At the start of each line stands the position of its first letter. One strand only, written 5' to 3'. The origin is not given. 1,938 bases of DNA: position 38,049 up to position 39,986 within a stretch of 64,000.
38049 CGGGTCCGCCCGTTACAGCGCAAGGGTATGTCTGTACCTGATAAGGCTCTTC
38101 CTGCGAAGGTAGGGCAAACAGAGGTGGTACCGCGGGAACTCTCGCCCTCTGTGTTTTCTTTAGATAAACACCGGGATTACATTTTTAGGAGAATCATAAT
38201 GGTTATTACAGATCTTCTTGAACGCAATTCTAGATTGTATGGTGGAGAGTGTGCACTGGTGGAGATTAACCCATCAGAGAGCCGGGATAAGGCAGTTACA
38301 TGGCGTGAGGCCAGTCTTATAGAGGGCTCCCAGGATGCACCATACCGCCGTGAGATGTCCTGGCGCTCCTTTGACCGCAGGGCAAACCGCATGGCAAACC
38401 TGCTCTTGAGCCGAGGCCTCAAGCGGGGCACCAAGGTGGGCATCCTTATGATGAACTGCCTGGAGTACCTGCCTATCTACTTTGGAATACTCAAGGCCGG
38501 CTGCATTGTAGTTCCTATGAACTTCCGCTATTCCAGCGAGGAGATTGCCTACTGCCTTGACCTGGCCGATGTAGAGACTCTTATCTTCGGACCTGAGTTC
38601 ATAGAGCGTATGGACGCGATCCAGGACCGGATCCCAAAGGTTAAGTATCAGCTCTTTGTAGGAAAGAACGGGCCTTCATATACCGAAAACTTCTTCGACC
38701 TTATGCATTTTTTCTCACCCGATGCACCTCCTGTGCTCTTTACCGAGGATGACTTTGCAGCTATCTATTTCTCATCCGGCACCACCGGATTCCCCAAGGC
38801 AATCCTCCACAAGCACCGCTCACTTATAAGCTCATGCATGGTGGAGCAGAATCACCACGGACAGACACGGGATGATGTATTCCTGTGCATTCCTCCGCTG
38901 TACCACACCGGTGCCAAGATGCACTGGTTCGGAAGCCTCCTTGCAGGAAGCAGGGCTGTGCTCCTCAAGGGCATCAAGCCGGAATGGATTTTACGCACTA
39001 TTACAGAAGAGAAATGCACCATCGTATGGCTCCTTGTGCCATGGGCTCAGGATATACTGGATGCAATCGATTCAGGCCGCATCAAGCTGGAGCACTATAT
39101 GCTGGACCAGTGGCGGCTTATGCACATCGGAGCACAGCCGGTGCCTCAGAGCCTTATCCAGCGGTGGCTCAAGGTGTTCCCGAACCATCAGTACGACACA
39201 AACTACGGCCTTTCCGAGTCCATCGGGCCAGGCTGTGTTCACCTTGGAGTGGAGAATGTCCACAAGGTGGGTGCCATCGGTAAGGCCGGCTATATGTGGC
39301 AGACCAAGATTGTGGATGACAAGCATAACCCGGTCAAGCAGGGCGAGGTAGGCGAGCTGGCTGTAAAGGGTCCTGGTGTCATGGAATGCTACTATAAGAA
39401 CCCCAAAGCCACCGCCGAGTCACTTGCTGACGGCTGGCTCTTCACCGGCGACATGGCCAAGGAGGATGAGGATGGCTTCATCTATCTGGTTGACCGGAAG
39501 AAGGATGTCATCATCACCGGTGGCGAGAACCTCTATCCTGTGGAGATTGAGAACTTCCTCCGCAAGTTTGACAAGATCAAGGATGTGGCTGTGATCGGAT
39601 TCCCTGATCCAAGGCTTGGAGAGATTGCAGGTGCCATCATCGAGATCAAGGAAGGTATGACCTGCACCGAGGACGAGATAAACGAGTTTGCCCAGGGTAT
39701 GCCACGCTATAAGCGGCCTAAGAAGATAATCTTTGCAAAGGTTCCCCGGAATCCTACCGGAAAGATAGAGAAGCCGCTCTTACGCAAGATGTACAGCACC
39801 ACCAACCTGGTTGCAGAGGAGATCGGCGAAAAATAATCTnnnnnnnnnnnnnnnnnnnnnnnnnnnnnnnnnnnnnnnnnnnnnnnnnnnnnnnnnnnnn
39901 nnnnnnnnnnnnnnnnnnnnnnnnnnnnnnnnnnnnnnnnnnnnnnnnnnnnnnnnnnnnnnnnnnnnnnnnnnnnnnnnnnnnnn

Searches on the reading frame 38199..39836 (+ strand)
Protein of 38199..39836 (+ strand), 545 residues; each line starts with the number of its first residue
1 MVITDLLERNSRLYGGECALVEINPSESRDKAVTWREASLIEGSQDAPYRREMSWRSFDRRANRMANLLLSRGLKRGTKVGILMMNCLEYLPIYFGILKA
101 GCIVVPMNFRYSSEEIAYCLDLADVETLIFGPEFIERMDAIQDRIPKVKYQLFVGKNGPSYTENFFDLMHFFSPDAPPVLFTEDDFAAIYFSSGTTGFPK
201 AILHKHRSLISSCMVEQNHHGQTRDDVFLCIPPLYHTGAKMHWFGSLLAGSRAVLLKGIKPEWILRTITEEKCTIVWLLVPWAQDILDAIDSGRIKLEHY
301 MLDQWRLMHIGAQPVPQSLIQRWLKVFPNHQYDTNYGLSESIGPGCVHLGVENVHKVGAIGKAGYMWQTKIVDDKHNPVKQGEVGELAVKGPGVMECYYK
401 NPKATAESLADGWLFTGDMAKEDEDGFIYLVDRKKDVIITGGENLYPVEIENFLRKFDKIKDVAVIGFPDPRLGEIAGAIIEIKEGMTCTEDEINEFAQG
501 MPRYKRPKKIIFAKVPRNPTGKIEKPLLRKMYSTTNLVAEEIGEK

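Call 7: search_protein_families(library=pfam, proteins=[window:38199-39836:+])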
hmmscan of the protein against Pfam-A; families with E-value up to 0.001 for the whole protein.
window:38199-39836:+ (545 aa): 2 families
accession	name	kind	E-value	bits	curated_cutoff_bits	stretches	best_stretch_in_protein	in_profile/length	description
PF00501.34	AMP-binding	-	2e-72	244.6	29.9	1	50-399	19-384/384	AMP-binding enzyme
PF13193.12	AMP-binding_C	-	9.8e-11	42.9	24.5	1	449-522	1-76/76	AMP-binding enzyme C-terminal domain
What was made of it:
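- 38199..39836 (+): 545-aa ANL-superfamily adenylate-forming ligase. It belongs to a highly conserved, uncharacterised family linked to iorAB. Pfam AMP-binding 2e-72 plus AMP-binding_C (call 7).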

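Call 8: search_protein_families(library=ncbifam, proteins=[window:38199-39836:+])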
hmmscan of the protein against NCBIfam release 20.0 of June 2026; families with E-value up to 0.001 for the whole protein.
window:38199-39836:+ (545 aa): 109 families (the best 25 are shown)
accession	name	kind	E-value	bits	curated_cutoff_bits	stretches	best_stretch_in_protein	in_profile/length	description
NF004837.0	PRK06187.1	subfamily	6e-124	414.2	476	1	50-536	31-526/531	long-chain-fatty-acid--CoA ligase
NF006182.0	PRK08316.1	subfamily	8.7e-94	314.8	663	1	51-535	35-520/523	fatty acyl-CoA synthetase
NF005307.0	PRK06839.1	equivalog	4.5e-88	296.1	748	1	50-530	25-491/496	o-succinylbenzoate--CoA ligase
NF005857.1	PRK07786.1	exception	2.4e-85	287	733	1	51-533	33-513/513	fatty-acid--CoA ligase FadD5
NF005863.0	PRK07798.1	subfamily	1.8e-78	264.4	543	1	51-524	28-523/540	acyl-CoA synthetase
NF052269.1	Staph_lig_FadD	equivalog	3.5e-77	259.8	650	1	50-533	25-494/499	long-chain-fatty-acid--CoA ligase FadD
NF009233.0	PRK12583.1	subfamily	1.5e-76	258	832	2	182-532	199-550/558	fatty acid CoA ligase family protein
NF004758.0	PRK06087.1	equivalog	9.2e-75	252.1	736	1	55-531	53-534/548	medium-chain fatty-acid--CoA ligase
NF005702.0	PRK07514.1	subfamily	1.7e-74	251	558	1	50-534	27-502/506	malonyl-CoA synthase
NF004797.0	PRK06145.1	equivalog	8.1e-74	248.8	850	1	51-534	26-497/499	acyl-CoA synthetase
NF005801.1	PRK07656.1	equivalog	4.3e-73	246.6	657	1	51-529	25-500/500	FadD3 family acyl-CoA ligase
NF005676.0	PRK07470.1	equivalog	1.1e-72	245.4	774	1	51-536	44-533/544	acyl-CoA synthetase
NF002966.0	PRK03640.1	equivalog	1.5e-72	244.8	556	1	51-531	26-479/483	o-succinylbenzoate--CoA ligase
NF006020.0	PRK08162.1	subfamily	4.8e-72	243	677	1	51-533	43-539/545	acyl-CoA synthetase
NF006181.0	PRK08314.1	subfamily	5.3e-70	236.2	705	2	176-525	196-547/563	long-chain-fatty-acid--CoA ligase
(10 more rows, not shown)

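Call 9: find_homologous_proteins(query=window:38199-39836:+, max_evalue=1e-30)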
Query window:38199-39836:+ (545 aa): 8000 proteins with E <= 1e-30 among 8000 candidates; the best 120 are listed.
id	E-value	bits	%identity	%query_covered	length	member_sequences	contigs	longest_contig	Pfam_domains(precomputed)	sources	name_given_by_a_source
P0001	0.0e+0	1273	99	100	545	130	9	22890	PF00501.35,PF13193.13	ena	-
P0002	0.0e+0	1224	96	100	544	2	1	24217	PF00501.35,PF13193.13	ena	-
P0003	0.0e+0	1220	95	100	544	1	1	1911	PF00501.35,PF13193.13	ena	-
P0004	0.0e+0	1211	94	100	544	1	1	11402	PF00501.35,PF13193.13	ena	-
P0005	0.0e+0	1163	90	99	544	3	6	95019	PF00501.35,PF13193.13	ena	-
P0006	0.0e+0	1161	90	99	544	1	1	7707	PF00501.35,PF13193.13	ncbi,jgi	jgi:acyl-CoA synthetase (AMP-forming)/AMP-acid ligase II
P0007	0.0e+0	1160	90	99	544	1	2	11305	PF00501.35,PF13193.13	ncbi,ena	-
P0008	0.0e+0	1144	89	99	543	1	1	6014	PF00501.35,PF13193.13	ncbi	-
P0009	0.0e+0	1075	83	99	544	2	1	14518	PF00501.35,PF13193.13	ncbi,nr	ncbi:MAG: acyl--CoA ligase [Spirochaetia bacterium]|nr:acyl--CoA ligase [Spirochaetia bacterium]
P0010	0.0e+0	1056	82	99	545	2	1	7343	PF00501.35,PF13193.13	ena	-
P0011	0.0e+0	1051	96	85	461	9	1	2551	PF00501.35,PF13193.13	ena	-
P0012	0.0e+0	1045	81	99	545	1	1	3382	PF00501.35,PF13193.13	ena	-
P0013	0.0e+0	1029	79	99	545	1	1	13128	PF00501.35,PF13193.13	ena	-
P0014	0.0e+0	1025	79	99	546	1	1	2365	PF00501.35,PF13193.13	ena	-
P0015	0.0e+0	1023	79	99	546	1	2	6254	PF00501.35,PF13193.13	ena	-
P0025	0.0e+0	1016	79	99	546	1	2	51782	PF00501.35,PF13193.13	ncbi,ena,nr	ncbi:MAG: acyl--CoA ligase [Spirochaetales bacterium]|nr:acyl--CoA ligase [Spirochaetales bacterium]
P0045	0.0e+0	1012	77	99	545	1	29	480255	PF00501.35,PF13193.13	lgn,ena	-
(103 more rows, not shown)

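Call 12: find_related_loci(query=A1, collection=genome_contigs, flank=6000)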
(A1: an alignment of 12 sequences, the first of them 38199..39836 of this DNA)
Query A1 (545 aa) in genome_contigs; peptide patterns used: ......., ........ (x = any residue, [..] = any of these).
600 stretches matched a pattern (row limit reached: there are more); 591 encode a relative of the query (tblastn E <= 1e-3); the best 80 are kept; 80 distinct loci.
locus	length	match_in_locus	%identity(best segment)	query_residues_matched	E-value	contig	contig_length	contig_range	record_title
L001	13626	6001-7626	77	1-541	0e+0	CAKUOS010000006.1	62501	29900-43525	MAG: uncultured Oscillospiraceae bacterium isolate REFINED_METABAT215_TOP10_CONTIGS_1500_ASSEMBLY_K77_MERGED__Hadza_PheC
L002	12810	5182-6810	77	1-542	0e+0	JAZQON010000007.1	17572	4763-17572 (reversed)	MAG: Acutalibacteraceae bacterium isolate T1900045243_TH20190013.MAGScoT_cleanbin_000004 SGB_5583_k141_1609600, whole ge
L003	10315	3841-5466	76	1-542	0e+0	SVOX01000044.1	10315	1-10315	MAG: Oscillospiraceae bacterium isolate SIG576 NODE_28893_length_10315_cov_1.250687, whole genome shotgun sequence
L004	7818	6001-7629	77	1-542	0e+0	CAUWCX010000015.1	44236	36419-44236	MAG: uncultured Oscillospiraceae bacterium isolate ERS329807__bin29 genome assembly, contig: ERS329807_NODE_859_length_4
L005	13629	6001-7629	77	1-542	0e+0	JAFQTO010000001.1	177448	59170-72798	MAG: Clostridia bacterium isolate RGIG2138 Goat_Colon-6__c5247, whole genome shotgun sequence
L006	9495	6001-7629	75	1-542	0e+0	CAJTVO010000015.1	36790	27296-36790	MAG TPA_asm: uncultured Oscillospiraceae bacterium isolate MGBC109106 genome assembly, contig: MGBC109106.15, whole geno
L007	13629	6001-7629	76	1-542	0e+0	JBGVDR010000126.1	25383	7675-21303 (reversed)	MAG: Faecousia sp. isolate fecal_MAG_432 fecal_MAG_432_contig_0126, whole genome shotgun sequence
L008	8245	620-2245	77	1-542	0e+0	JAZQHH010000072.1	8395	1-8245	MAG: Faecousia sp. isolate T1900044627_TS20190093.MAGScoT_cleanbin_000100 SGB_967_k141_340940, whole genome shotgun sequ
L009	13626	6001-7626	76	1-542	0e+0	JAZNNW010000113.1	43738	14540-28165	MAG: Candidatus Avilachnospira sp. isolate T1900044653_TS20190119.MAGScoT_cleanbin_000061 SGB_1456_k141_1654049, whole g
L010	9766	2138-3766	75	1-542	0e+0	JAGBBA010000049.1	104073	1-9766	MAG: Clostridia bacterium isolate RGIG8955 Water_deer_Rectum-1__c267962, whole genome shotgun sequence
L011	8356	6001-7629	76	1-542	0e+0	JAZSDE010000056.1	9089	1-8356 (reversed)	MAG: Faecousia sp. isolate T1900044600_TS20190066.MAGScoT_cleanbin_000063 SGB_688_k141_1186483, whole genome shotgun seq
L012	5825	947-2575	76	1-542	0e+0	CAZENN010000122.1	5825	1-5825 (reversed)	MAG TPA_asm: uncultured Oscillospiraceae bacterium isolate SRP315200_co2_424 genome assembly, contig: NODE_24700_length_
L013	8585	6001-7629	76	1-542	0e+0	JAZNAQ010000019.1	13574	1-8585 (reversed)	MAG: Eubacteriales bacterium isolate T1900044746_TS20190212.MAGScoT_cleanbin_000012 SGB_2120_k141_1855716, whole genome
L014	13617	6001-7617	76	1-538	0e+0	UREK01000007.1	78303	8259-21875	uncultured Clostridiales bacterium isolate UMGS922 genome assembly, contig: NODE_79_length_78303_cov_9.222523, whole gen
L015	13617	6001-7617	75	1-538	0e+0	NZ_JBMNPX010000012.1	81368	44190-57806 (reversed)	MAG: Pseudoflavonifractor sp. isolate SBF912SR2HQ0034 scaffold_1189_c1, whole genome shotgun sequence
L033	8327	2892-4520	69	1-543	0e+0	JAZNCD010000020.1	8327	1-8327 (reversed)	MAG: Clostridia bacterium isolate T1900044737_TS20190203.MAGScoT_cleanbin_000007 SGB_2029_k141_2767637, whole genome sho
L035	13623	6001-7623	69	1-541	0e+0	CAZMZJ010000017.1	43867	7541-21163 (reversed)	MAG TPA_asm: uncultured Lachnospiraceae bacterium isolate binchicken_co117_82 genome assembly, contig: NODE_1596_length_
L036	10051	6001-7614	70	1-538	0e+0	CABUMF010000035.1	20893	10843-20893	MAG TPA_asm: uncultured Clostridiales bacterium isolate MGYG-HGUT-04133 genome assembly, contig: GUT_GENOME257235_35, wh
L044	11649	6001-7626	70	1-542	0e+0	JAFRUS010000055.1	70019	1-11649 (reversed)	MAG: Oscillospiraceae bacterium isolate RGIG2815 Goat_Omasum.Co__c1185421, whole genome shotgun sequence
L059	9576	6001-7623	68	1-541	0e+0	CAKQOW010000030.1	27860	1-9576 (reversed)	MAG: uncultured Clostridia bacterium isolate REFINED_METABAT215_TOP10_CONTIGS_1500_ASSEMBLY_K77_MERGED__Hadza_MoBio_hadz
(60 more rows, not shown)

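Call 19: find_encoding_contigs(protein=P0045, flank=8000, max_places=4)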
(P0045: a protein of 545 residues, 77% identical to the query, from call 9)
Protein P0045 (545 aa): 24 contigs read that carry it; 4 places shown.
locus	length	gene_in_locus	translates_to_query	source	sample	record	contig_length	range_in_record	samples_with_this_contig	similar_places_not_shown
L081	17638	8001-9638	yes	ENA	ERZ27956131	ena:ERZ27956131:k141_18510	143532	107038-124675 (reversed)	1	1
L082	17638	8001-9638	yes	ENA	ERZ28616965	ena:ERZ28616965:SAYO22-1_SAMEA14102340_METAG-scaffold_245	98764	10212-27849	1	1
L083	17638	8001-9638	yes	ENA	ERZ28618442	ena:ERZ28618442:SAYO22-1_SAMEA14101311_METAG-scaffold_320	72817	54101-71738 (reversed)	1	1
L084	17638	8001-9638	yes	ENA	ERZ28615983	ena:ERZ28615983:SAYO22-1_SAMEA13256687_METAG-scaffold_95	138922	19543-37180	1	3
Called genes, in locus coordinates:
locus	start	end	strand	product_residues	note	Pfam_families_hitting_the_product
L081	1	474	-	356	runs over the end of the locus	PF09546:Spore_III_AE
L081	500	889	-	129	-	PF06686:SpoIIIAC (weak)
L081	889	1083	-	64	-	PF06686:SpoIIIAC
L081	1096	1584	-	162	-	-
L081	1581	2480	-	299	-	PF19568:Spore_III_AA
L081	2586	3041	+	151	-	PF00636:Ribonuclease_3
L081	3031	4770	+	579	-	PF05833:NFACT_N, PF05670:NFACT-R_1, PF18297:NFACT-R_2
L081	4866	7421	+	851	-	PF00111:Fer2, PF13085:Fer2_3 (weak), PF01799:Fer2_2, PF01315:Ald_Xan_dh_C, PF02738:MoCoBD_1, PF20256:MoCoBD_2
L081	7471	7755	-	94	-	-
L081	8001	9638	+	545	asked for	PF00501:AMP-binding, PF13193:AMP-binding_C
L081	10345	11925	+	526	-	PF00474:SSF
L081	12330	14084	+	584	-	PF01855:POR_N, PF12837:Fer4_6 (faint), PF02775:TPP_enzyme_C, PF12797:Fer4_2 (faint), PF00037:Fer4 (faint), PF13237:Fer4_10 (weak)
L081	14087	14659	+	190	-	PF01558:POR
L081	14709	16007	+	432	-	PF00501:AMP-binding, PF04443:LuxE (weak), PF14535:AMP-binding_C_2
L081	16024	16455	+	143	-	PF01842:ACT, PF13291:ACT_4 (faint), PF19571:ACT_8, PF22629:ACT_AHAS_ss (faint), PF01842:ACT (weak)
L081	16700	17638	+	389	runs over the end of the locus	PF00155:Aminotran_1_2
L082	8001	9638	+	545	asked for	PF00501:AMP-binding, PF13193:AMP-binding_C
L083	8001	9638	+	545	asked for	PF00501:AMP-binding, PF13193:AMP-binding_C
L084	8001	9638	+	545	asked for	PF00501:AMP-binding, PF13193:AMP-binding_C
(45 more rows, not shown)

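Call 20: find_encoding_contigs(protein=window:38199-39836:+, flank=10000, max_places=4)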
Protein window:38199-39836:+ (545 aa): 4 contigs read that carry it; 3 places shown.
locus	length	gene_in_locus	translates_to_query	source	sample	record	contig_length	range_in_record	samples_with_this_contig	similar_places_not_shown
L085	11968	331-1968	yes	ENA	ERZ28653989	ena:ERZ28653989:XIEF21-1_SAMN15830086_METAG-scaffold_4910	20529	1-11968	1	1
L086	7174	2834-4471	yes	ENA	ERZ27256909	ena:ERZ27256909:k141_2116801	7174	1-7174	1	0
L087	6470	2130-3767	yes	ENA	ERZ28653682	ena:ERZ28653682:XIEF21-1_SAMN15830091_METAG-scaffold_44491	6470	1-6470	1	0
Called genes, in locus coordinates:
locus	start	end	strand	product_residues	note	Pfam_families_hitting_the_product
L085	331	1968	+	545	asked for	PF00501:AMP-binding, PF13193:AMP-binding_C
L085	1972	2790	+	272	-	PF00809:Pterin_bind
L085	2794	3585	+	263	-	PF19293:CdaA_N, PF02457:DAC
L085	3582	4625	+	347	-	PF07949:YbbR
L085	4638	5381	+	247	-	PF01416:PseudoU_synth_1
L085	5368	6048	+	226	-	PF03167:UDG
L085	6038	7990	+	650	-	PF17764:PriA_3primeBD, PF04851:ResIII, PF13604:AAA_30, PF00270:DEAD, PF18319:Zn_ribbon_PriA, PF00271:Helicase_C, PF18074:PriA_C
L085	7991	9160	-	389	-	PF13646:HEAT_2 (faint)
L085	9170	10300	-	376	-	-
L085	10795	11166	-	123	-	PF06005:ZapB (weak)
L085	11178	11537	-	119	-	PF00453:Ribosomal_L20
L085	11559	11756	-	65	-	PF01632:Ribosomal_L35p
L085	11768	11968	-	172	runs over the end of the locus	PF05198:IF3_N, PF00707:IF3_C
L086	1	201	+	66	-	?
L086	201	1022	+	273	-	PF02361:CbiQ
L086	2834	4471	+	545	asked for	PF00501:AMP-binding, PF13193:AMP-binding_C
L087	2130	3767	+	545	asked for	PF00501:AMP-binding, PF13193:AMP-binding_C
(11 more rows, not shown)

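Call 21: find_related_loci(query=window:38199-39836:+, collection=metagenome_contigs, flank=5000)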
Query window:38199-39836:+ (545 aa) in metagenome_contigs; peptide patterns used: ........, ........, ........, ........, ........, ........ (x = any residue, [..] = any of these).
235 stretches matched a pattern; 131 encode a relative of the query (tblastn E <= 1e-3); the best 80 are kept; 80 distinct loci.
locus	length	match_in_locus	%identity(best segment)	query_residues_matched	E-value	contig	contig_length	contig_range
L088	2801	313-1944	97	1-544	0e+0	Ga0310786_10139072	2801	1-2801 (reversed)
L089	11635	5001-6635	97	1-545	0e+0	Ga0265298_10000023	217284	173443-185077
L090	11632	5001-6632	96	1-544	0e+0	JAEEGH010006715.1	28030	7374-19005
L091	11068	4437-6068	93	1-544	0e+0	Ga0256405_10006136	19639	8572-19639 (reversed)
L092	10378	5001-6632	93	1-544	0e+0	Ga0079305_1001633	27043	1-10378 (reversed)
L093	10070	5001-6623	90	1-541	0e+0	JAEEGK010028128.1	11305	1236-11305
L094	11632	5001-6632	79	1-542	0e+0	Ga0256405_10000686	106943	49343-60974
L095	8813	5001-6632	79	1-542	0e+0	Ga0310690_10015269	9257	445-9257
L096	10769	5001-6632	78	1-542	0e+0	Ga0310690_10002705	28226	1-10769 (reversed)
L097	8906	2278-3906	78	1-542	0e+0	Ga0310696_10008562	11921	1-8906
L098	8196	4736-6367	77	1-542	0e+0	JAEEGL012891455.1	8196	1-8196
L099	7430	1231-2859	77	1-542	0e+0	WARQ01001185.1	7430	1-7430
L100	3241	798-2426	78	1-542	0e+0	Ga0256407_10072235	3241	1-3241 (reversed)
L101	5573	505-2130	77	1-541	0e+0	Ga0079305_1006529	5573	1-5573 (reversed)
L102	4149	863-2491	76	1-542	0e+0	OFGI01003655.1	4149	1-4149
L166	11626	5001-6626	64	1-542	0e+0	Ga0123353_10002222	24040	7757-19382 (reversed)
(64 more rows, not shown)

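Call 25: search_protein_families(library=pfam, proteins=[L033:1341-2867:+, L033:4653-6389:+, L033:6392-6955:+, L033:6962-8278:+, L036:4441-5973:+, L166:3397-4962:+, L044:3181-4629:+, L044:4749-5771:+, L059:7639-8520:+, L035:4297-5853:+])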
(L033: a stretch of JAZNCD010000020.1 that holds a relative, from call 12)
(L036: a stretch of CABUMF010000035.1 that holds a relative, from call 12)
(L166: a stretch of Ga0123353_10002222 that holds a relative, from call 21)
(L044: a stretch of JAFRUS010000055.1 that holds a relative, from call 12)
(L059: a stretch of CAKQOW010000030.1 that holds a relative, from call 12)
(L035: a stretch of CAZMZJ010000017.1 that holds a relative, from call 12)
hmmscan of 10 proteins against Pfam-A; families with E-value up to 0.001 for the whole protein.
L033:1341-2867:+ (508 aa): 1 family
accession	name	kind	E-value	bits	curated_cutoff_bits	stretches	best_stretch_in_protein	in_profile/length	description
PF00474.23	SSF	-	2.5e-54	185.1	22.8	1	26-430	1-400/406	Sodium:solute symporter family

L033:4653-6389:+ (578 aa): 10 families
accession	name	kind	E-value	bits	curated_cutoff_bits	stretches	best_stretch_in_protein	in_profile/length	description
PF02775.26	TPP_enzyme_C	-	7.3e-23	81.5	21.9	1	362-507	1-150/151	Thiamine pyrophosphate enzyme, C-terminal TPP binding domain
PF01855.24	POR_N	-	2.5e-16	60.5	27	1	14-189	2-184/231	Pyruvate flavodoxin/ferredoxin oxidoreductase, thiamine diP-bdg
PF00037.32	Fer4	-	3.9e-07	30.1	21.1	1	551-573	1-23/24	4Fe-4S binding domain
PF12837.12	Fer4_6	-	1.4e-06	28.4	25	1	551-572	2-23/24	4Fe-4S binding domain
PF13237.11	Fer4_10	-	2.4e-05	24.6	25.5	1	527-569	6-53/53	4Fe-4S dicluster domain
PF14697.11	Fer4_21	-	2.8e-05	24.6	35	1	528-573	6-57/59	4Fe-4S dicluster domain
PF25160.1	LdpA_Fe-S-bd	-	7e-05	23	27.6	1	536-575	9-45/49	LdpA Fe-S cluster-binding domain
PF12838.12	Fer4_7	-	0.00018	22.3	27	1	529-572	1-52/52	4Fe-4S dicluster domain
PF12797.12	Fer4_2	-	0.00035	20.8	24.5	1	551-570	3-22/22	4Fe-4S binding domain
PF13292.11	DXP_synthase_N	-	0.00084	19.1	21.2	0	384-440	114-172/274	1-deoxy-D-xylulose-5-phosphate synthase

L033:6392-6955:+ (187 aa): 1 family
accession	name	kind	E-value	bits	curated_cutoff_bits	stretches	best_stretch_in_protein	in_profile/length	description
PF01558.24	POR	-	7.1e-43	147.2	27.4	1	9-185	1-173/173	Pyruvate ferredoxin/flavodoxin oxidoreductase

L033:6962-8278:+ (438 aa): 3 families
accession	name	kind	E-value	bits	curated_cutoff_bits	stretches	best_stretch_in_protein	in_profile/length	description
PF14535.12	AMP-binding_C_2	-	1.2e-31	109.2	25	1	339-436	1-96/96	AMP-binding enzyme C-terminal domain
PF00501.34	AMP-binding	-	5.6e-11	42.3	29.9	1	96-289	170-374/384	AMP-binding enzyme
PF04443.18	LuxE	-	0.00012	21.5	24.9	1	224-323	265-367/391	Acyl-protein synthetase, LuxE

L036:4441-5973:+ (510 aa): 1 family
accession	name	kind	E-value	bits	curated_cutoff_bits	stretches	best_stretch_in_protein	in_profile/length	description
PF00474.23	SSF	-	3.7e-57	194.5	22.8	1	32-440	1-406/406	Sodium:solute symporter family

L166:3397-4962:+ (521 aa): 1 family
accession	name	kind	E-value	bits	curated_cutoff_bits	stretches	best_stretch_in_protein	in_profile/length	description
PF00474.23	SSF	-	4.4e-50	171.2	22.8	1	32-432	1-396/406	Sodium:solute symporter family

L044:3181-4629:+ (482 aa): 3 families
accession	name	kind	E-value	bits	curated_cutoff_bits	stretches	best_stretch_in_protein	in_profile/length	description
PF00152.25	tRNA-synt_2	-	6.4e-66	222.9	25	1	142-477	7-307/308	tRNA synthetases class II (D, K and N)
PF01336.31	tRNA_anti-codon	-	2.1e-14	53.6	27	1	45-121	1-75/75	OB-fold nucleic acid binding domain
PF01409.25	tRNA-synt_2d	-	0.00057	19.9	19.8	0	448-471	212-235/246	tRNA synthetases class II core domain (F)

L044:4749-5771:+ (340 aa): 2 families
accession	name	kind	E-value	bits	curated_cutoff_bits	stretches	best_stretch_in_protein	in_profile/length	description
PF03590.20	AsnA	-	1.2e-105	352.8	27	1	24-250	1-227/228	Aspartate-ammonia ligase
PF00152.25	tRNA-synt_2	-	1.5e-05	24.7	25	1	116-320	102-302/308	tRNA synthetases class II (D, K and N)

L059:7639-8520:+ (293 aa): 1 family
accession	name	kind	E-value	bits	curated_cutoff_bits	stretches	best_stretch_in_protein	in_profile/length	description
PF00892.27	EamA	-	8.3e-34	117.2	28.2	2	152-285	2-132/135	EamA-like transporter family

L035:4297-5853:+ (518 aa): 1 family
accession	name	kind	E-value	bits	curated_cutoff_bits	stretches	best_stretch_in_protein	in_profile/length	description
PF00474.23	SSF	-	3.8e-55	187.8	22.8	1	38-439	1-399/406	Sodium:solute symporter family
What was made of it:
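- Tried and rejected: The L044 T-box 2.8 kb upstream of its ligase belongs to asnS-asnA and is unrelated (call 25).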

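Call 42: search_solved_structures(query=window:38199-39836:+, max_evalue=1e-20)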
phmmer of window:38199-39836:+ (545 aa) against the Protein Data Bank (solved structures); distinct sequences matched with E-value up to 1e-20: 103 (the best 60 are shown).
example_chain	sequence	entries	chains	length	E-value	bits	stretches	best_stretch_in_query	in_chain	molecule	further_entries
3r44_A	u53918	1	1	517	4e-69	236.5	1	52-535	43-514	fatty acyl CoA synthetase FADD13 (FATTY-ACYL-CoA SYNTHETASE)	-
8r2q_A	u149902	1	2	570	4.2e-69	236.5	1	51-534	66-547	Probable fatty-acid-CoA ligase FadD5 (Fatty-acid-CoA synthetase) (Fatty-acid-CoA synthase)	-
8weu_A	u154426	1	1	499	3.4e-60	207.1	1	53-532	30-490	Fatty-acyl-CoA synthase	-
8wev_A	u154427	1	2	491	5e-60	206.5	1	53-531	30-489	Feruloyl-CoA Synthetase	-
8r2r_A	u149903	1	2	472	1.1e-55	192.1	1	51-456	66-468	Probable fatty-acid-CoA ligase FadD5 (Fatty-acid-CoA synthetase) (Fatty-acid-CoA synthase)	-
3ivr_A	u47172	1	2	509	2e-53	184.7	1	53-529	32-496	Putative long-chain-fatty-acid CoA ligase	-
4fuq_A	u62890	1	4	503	1.2e-52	182.1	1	53-533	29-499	Malonyl CoA synthetase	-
4fut_A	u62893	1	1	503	8.1e-52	179.4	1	53-533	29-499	Malonyl CoA synthetase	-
4gxr_A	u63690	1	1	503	4.2e-51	177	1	53-533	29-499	Malonyl CoA synthetase, Benzoate-CoA ligase Chimeric protein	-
4gxq_A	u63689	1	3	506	1.4e-50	175.3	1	53-533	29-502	Malonyl CoA synthetase, Benzoate-CoA ligase Chimeric protein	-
1ult_A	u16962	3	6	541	9.5e-50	172.6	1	57-533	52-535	long chain fatty acid-CoA ligase | long-chain-fatty-acid-CoA synthetase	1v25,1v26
8hsy_A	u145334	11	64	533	3.7e-48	167.3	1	50-532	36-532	Acyl-acyl carrier protein synthetase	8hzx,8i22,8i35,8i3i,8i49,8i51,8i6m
8jyl_A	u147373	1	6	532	4.6e-48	167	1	50-531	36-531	Acyl-acyl carrier protein synthetase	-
6ihk_A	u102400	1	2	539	6.2e-48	166.6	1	51-532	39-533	AMP-binding domain protein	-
6ijb_A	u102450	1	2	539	4.1e-47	163.9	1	51-531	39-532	AMP-binding domain protein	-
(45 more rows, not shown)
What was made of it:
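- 38199..39836 (+): Nearest PDB entries are FadD13 and FadD5, E 4e-69 (call 42).
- On Any named acyl-CoA ligase equivalog (FadD, MenE, malonyl-CoA synthetase, etc.): The PDB best is FadD13/FadD5, E 4e-69 (call 42).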
